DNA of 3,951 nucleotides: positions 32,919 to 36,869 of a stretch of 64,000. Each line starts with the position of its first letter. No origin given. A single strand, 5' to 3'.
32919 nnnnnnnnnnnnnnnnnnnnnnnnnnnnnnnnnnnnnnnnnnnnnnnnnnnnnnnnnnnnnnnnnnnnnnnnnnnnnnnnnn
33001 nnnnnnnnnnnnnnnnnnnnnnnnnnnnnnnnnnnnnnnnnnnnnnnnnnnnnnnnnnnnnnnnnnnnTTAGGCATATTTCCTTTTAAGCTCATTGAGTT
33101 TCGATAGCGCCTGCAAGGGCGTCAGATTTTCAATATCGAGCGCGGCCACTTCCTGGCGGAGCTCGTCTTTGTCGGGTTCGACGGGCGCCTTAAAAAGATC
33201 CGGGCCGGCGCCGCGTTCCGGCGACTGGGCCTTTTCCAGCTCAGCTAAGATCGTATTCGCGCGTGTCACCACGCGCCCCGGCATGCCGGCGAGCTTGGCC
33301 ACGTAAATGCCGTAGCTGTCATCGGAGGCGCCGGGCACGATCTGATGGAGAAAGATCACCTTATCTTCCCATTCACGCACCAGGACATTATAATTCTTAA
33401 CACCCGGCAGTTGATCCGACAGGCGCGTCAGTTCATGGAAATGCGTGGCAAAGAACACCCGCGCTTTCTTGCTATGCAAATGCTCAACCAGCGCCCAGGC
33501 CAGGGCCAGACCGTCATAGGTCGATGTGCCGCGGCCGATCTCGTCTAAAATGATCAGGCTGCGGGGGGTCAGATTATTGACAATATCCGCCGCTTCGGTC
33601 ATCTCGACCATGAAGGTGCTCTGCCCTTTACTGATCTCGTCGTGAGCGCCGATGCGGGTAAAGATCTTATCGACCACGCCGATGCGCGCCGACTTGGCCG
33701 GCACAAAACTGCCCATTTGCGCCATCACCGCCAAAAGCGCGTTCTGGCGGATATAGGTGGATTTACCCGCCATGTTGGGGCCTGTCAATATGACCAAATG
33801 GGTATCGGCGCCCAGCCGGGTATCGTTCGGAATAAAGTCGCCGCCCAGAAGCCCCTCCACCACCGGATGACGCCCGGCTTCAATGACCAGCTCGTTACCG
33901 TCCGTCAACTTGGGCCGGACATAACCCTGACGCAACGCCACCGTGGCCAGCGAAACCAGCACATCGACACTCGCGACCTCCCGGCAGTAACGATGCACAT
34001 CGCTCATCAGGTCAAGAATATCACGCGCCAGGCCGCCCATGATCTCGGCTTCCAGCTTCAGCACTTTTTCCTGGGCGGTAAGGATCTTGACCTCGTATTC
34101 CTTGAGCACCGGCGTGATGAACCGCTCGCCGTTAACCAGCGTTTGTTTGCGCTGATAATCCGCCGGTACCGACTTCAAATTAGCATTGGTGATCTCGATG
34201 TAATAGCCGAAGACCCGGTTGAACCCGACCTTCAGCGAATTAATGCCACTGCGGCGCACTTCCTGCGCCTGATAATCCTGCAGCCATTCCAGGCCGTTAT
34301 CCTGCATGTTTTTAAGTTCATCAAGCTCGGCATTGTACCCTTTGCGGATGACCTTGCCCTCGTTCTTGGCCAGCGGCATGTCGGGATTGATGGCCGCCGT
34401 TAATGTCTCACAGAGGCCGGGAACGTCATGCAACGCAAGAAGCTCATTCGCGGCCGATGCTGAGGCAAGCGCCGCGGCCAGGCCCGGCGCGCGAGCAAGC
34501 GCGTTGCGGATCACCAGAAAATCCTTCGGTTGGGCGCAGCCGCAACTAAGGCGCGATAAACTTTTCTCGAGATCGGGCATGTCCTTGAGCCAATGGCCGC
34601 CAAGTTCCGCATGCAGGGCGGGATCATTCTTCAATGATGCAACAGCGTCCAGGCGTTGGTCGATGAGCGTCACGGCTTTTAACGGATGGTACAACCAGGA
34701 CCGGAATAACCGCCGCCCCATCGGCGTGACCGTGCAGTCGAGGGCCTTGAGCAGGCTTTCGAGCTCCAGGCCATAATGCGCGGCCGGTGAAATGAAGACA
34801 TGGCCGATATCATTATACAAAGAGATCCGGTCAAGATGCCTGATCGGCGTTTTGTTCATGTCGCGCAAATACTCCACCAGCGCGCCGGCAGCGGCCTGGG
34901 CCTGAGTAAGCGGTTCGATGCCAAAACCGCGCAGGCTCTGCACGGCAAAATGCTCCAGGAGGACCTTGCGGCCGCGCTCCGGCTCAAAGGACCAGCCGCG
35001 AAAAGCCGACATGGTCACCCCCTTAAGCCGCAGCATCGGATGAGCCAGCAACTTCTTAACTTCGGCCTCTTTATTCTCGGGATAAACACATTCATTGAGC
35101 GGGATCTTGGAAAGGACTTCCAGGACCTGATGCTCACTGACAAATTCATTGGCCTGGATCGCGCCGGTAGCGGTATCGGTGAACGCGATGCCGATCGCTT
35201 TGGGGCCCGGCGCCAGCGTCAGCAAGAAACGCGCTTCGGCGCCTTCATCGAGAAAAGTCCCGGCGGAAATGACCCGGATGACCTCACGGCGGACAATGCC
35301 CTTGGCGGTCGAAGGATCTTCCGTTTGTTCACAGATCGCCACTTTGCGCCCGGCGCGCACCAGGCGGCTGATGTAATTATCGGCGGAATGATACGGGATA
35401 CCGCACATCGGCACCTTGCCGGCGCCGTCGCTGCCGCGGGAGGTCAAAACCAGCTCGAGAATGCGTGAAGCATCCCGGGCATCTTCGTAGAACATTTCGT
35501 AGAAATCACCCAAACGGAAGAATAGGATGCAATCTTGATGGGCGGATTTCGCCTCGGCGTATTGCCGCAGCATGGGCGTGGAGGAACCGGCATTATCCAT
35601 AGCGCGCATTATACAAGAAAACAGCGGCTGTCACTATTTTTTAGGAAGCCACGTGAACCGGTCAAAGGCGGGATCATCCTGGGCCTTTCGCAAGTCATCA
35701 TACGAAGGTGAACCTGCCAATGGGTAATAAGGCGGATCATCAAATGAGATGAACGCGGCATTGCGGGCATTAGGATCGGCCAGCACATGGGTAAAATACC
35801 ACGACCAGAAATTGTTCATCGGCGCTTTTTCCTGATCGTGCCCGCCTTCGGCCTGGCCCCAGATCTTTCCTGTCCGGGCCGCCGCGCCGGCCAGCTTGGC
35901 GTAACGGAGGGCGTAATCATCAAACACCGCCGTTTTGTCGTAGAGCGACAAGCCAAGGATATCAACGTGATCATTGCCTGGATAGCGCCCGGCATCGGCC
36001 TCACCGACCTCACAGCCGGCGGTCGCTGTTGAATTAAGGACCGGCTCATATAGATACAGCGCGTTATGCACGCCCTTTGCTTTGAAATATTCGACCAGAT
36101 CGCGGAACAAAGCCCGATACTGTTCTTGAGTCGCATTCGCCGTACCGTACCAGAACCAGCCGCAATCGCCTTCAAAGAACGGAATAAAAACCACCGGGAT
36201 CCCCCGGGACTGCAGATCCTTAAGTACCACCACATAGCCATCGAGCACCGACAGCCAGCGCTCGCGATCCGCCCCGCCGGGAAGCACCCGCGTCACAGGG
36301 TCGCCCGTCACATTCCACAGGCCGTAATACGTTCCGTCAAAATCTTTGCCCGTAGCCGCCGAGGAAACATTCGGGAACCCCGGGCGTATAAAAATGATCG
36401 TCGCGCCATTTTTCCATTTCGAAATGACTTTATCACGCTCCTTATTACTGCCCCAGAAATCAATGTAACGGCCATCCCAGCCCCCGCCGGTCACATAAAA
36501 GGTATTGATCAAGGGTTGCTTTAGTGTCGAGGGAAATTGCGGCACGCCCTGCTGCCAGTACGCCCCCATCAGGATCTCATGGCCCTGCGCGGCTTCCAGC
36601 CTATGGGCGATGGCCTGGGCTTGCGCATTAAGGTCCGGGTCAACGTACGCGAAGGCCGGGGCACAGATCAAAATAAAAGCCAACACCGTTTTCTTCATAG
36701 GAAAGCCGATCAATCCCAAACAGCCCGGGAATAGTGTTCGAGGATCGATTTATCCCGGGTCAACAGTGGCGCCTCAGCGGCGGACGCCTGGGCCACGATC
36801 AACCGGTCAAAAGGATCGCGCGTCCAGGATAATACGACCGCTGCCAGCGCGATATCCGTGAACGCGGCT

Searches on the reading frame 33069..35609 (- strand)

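Call 53: search_protein_families(library=pfam, proteins=[window:33069-35609:-], max_evalue=0.00001)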
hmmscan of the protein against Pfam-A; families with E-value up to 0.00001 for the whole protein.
window:33069-35609:- (846 aa): 5 families
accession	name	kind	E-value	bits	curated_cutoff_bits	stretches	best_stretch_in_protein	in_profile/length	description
PF00488.27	MutS_V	-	6.6e-83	277.8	30.2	1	606-792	1-188/188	MutS domain V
PF01624.25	MutS_I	-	8.3e-43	145.6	20.6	1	11-122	1-112/113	MutS domain I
PF05192.23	MutS_III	-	1.4e-34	120.6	34.1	1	284-555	19-194/194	MutS domain III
PF05190.23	MutS_IV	-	1e-28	99.9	22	1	424-515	1-92/92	MutS family domain IV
PF05188.22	MutS_II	-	2.5e-17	64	25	1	137-259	12-132/133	MutS domain II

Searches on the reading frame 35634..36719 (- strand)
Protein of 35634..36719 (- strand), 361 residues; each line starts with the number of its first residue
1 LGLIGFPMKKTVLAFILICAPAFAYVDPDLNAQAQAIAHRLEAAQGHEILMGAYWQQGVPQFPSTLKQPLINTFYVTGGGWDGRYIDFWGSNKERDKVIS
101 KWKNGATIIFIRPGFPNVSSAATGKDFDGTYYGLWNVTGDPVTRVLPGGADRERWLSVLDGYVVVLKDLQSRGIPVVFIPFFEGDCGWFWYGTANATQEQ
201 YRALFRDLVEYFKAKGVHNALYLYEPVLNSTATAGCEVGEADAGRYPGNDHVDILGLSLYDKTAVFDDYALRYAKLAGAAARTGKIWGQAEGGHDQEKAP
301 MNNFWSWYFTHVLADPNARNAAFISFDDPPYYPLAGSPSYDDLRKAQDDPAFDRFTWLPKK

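Call 53: search_protein_families(library=pfam, proteins=[window:35634-36719:-], max_evalue=0.00001)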
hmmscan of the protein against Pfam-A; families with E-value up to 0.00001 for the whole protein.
window:35634-36719:- (361 aa): 1 family
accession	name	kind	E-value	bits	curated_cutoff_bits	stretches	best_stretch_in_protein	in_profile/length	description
PF02156.21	Glyco_hydro_26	-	1e-20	74.7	20.2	1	26-265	1-236/311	Glycosyl hydrolase family 26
